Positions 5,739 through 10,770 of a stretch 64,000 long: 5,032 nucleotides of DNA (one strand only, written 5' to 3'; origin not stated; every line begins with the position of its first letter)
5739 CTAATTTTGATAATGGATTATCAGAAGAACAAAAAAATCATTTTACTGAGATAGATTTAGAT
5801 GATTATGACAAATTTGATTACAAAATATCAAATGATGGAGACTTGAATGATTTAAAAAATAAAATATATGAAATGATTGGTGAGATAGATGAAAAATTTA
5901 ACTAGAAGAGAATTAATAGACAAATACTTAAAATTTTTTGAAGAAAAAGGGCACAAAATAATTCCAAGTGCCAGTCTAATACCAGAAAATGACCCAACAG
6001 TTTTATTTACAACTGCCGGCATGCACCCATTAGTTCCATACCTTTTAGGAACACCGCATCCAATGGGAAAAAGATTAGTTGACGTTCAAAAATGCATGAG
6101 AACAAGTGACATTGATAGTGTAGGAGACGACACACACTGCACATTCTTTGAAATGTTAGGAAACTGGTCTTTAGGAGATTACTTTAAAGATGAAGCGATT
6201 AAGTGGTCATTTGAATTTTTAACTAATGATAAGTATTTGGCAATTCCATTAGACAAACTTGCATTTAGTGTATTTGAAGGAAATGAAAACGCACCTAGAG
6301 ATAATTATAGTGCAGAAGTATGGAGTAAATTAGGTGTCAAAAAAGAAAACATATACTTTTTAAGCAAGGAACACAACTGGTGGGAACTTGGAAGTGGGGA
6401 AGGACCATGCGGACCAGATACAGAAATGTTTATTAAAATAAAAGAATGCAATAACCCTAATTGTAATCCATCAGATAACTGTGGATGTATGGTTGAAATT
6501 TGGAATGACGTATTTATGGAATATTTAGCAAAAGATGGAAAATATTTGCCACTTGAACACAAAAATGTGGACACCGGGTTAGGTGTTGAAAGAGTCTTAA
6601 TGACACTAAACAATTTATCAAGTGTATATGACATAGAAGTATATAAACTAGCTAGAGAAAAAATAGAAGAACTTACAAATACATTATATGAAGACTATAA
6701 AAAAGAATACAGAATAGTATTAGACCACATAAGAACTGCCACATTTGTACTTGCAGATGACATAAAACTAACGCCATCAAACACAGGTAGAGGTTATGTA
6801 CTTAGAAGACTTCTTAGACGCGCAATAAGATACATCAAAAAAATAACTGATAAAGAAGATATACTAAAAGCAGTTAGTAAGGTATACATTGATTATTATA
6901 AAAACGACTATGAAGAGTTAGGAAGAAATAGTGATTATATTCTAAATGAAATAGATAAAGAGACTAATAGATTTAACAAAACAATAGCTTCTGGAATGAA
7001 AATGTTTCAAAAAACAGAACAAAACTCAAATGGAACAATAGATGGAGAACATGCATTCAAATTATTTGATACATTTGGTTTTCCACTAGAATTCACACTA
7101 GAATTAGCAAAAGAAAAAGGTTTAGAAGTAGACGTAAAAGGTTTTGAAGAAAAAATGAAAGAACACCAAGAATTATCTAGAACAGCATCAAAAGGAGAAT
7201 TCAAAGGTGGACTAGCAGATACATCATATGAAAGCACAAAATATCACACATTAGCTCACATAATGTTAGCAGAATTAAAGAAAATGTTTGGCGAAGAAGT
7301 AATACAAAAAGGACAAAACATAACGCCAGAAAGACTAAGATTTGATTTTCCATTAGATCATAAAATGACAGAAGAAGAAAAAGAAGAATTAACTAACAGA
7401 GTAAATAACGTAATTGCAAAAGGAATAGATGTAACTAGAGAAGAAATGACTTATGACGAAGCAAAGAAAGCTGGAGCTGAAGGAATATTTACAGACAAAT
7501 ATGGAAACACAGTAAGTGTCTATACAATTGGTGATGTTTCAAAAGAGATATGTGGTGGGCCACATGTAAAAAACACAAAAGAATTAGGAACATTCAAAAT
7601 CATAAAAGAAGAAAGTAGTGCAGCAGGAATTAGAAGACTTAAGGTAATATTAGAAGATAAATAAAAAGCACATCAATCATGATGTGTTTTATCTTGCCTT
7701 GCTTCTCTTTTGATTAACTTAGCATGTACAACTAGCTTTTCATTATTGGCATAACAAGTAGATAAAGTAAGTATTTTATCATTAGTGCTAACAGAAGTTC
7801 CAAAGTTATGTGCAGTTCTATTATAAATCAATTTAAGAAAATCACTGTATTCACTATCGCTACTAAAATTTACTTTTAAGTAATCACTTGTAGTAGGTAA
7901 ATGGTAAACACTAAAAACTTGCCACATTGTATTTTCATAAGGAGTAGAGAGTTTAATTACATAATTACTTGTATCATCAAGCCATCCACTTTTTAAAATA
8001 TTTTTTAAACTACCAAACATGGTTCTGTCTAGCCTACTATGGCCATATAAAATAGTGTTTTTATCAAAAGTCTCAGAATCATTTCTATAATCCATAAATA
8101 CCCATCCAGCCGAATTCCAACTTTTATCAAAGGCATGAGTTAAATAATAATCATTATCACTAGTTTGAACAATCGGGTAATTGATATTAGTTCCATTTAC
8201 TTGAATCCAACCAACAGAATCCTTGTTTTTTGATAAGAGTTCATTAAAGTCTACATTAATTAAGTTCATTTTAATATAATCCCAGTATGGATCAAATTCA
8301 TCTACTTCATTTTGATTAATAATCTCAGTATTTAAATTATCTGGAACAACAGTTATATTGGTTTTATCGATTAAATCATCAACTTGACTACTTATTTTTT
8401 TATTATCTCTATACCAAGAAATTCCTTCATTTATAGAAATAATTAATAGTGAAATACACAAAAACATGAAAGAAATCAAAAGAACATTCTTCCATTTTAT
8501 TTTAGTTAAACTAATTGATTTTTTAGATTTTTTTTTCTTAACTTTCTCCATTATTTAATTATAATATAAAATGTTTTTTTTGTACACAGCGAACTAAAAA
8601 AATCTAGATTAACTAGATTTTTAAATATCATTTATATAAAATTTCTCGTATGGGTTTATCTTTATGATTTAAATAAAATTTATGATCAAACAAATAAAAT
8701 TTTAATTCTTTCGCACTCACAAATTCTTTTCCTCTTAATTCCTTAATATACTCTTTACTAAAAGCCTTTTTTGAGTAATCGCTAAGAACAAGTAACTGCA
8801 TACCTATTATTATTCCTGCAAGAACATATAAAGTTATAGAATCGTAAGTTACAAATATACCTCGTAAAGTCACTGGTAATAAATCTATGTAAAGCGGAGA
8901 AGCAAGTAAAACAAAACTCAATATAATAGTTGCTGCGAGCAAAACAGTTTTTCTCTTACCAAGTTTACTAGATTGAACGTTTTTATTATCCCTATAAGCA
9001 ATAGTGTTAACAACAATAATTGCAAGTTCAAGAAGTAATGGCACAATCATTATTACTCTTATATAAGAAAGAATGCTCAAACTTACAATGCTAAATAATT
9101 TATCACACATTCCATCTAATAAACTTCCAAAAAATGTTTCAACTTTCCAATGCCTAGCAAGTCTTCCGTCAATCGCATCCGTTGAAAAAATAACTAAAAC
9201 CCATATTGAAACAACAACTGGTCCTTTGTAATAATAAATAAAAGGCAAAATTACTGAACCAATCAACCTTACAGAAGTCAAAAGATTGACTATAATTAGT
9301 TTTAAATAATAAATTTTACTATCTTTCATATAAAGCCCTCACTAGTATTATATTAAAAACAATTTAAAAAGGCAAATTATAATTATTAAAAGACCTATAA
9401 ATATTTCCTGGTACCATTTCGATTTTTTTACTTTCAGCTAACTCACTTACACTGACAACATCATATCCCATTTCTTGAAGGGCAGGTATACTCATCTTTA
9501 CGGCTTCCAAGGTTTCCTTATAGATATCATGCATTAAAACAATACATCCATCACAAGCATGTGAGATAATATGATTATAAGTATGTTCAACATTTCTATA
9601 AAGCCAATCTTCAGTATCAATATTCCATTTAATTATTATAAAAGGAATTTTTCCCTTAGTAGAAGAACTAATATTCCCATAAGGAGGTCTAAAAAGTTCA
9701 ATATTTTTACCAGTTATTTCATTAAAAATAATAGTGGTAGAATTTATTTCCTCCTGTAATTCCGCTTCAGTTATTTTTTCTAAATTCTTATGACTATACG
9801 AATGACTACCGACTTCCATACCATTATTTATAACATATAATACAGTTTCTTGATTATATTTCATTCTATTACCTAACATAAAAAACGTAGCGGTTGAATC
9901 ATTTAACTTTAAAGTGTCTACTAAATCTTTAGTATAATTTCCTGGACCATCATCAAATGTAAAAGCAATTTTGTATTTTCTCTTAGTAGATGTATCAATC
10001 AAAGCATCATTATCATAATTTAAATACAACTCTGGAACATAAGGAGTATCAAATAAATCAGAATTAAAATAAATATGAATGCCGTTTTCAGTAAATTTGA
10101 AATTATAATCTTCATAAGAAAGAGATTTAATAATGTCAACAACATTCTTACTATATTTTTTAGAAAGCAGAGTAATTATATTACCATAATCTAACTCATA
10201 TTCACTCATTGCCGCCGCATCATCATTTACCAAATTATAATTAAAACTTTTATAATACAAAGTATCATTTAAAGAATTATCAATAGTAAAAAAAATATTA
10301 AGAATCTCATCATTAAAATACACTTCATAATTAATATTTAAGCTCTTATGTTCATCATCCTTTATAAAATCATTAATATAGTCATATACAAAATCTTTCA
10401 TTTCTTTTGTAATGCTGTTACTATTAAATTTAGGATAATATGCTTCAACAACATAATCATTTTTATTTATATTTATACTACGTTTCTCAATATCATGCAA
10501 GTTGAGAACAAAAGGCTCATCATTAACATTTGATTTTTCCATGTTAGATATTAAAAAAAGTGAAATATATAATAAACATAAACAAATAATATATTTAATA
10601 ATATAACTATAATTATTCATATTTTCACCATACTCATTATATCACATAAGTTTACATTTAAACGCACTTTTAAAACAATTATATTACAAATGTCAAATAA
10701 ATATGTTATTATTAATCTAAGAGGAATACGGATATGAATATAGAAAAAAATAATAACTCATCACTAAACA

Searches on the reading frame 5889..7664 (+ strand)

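Call 43: search_protein_families(library=ncbifam, proteins=[window:5889-7664:+], max_evalue=0.00001)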
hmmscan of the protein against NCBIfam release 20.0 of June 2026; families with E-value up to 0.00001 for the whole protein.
window:5889-7664:+ (591 aa): 5 families
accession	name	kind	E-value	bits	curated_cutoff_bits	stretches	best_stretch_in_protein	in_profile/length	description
NF002436.0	PRK01584.1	equivalog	5.4e-238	791.3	529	1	6-590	3-594/595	alanine--tRNA ligase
TIGR00344.1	alaS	equivalog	2.4e-165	552.1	457.05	2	10-436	3-432/847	alanine--tRNA ligase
TIGR03683.1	A-tRNA_syn_arch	equivalog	1.1e-62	212.5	744.7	3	258-430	314-481/902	alanine--tRNA ligase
NF040865.1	a_tRNA_ed_AlaXM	equivalog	9.8e-20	71.3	300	1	444-588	89-233/234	alanyl-tRNA editing protein AlaXM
TIGR00418.1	thrS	equivalog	2e-08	33.6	383.65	1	453-577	2-133/565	threonine--tRNA ligase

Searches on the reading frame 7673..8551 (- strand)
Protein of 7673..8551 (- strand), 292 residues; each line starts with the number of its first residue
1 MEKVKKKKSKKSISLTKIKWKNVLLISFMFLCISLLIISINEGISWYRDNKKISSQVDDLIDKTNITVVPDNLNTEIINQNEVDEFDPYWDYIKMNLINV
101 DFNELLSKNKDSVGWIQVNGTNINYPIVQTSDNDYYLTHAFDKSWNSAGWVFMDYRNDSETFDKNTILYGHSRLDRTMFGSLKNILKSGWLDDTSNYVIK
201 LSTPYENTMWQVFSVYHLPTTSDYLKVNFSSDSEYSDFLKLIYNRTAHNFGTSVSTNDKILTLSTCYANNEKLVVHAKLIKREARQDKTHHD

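Call 43: search_protein_families(library=ncbifam, proteins=[window:7673-8551:-], max_evalue=0.00001)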
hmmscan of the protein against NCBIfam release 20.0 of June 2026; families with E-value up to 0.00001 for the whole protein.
window:7673-8551:- (292 aa): 2 families
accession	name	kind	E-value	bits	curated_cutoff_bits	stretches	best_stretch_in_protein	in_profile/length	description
TIGR03064.1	sortase_srtB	equivalog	5.7e-49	166.6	153.75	1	98-271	58-229/235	class B sortase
NF040525.1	SrtB_LPKTxSAVK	exception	5.6e-25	87.8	200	1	98-273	51-230/261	class B sortase, LPKTxAVK-specific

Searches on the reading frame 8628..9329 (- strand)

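Call 43: search_protein_families(library=ncbifam, proteins=[window:8628-9329:-], max_evalue=0.00001)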
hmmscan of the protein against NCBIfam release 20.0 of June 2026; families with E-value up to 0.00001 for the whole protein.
window:8628-9329:- (233 aa): 5 families
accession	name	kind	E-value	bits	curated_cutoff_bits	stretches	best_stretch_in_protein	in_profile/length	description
TIGR00560.1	pgsA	equivalog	1.1e-12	48.8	109.1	1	12-173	2-163/183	CDP-diacylglycerol--glycerol-3-phosphate 3-phosphatidyltransferase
NF040950.1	archin_ph_syn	equivalog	4.8e-10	39.6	180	1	14-116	26-129/191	archaetidylinositol phosphate synthase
NF053678.1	ClpnSynClsA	equivalog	1.2e-08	35.4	240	1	12-179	4-175/180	cardiolipin synthase ClsA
NF008090.0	PRK10832.1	equivalog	1.9e-07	31.3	304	1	13-131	5-123/182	CDP-diacylglycerol--glycerol-3-phosphate 3-phosphatidyltransferase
NF045883.1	PIPSynth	equivalog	2.1e-07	30.9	170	1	15-79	26-91/197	phosphatidylinositol phosphate synthase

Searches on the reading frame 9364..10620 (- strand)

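Call 43: search_protein_families(library=ncbifam, proteins=[window:9364-10620:-], max_evalue=0.00001)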
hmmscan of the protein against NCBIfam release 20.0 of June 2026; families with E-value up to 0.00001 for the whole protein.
window:9364-10620:- (418 aa): 8 families
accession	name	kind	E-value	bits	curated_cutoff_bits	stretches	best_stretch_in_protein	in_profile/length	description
TIGR02764.1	spore_ybaN_pdaB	equivalog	2e-43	148.4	237.4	1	214-394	4-190/191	polysaccharide deacetylase family sporulation protein PdaB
NF045821.1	PgAcgDacpgdA1_Bac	equivalog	8.8e-34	116.7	400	1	214-397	86-277/282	peptidoglycan-N-acetylglucosamine deacetylase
NF045820.1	PgAcgDacpgdA_Strep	equivalog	6.4e-33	114.2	800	1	71-398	127-451/463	peptidoglycan-N-acetylglucosamine deacetylase PgdA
NF045822.1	PgAcgDacpgdA2_Bac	equivalog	1.9e-30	106.2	400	1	217-393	70-260/274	peptidoglycan-N-acetylglucosamine deacetylase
TIGR02884.1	spore_pdaA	equivalog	6.9e-30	104.4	298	1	203-394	27-223/224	delta-lactam-biosynthetic de-N-acetylase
TIGR02873.1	spore_ylxY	hypoth_equivalog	9.4e-26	90.6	391.5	1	213-394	82-266/268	probable sporulation protein, polysaccharide deacetylase family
TIGR04243.1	nodulat_NodB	equivalog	1.3e-23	83.5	240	1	217-369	3-160/197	chitooligosaccharide deacetylase NodB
TIGR03006.1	pepcterm_polyde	equivalog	2.2e-11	43.4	276.2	1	230-321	36-127/272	XrtA system polysaccharide deacetylase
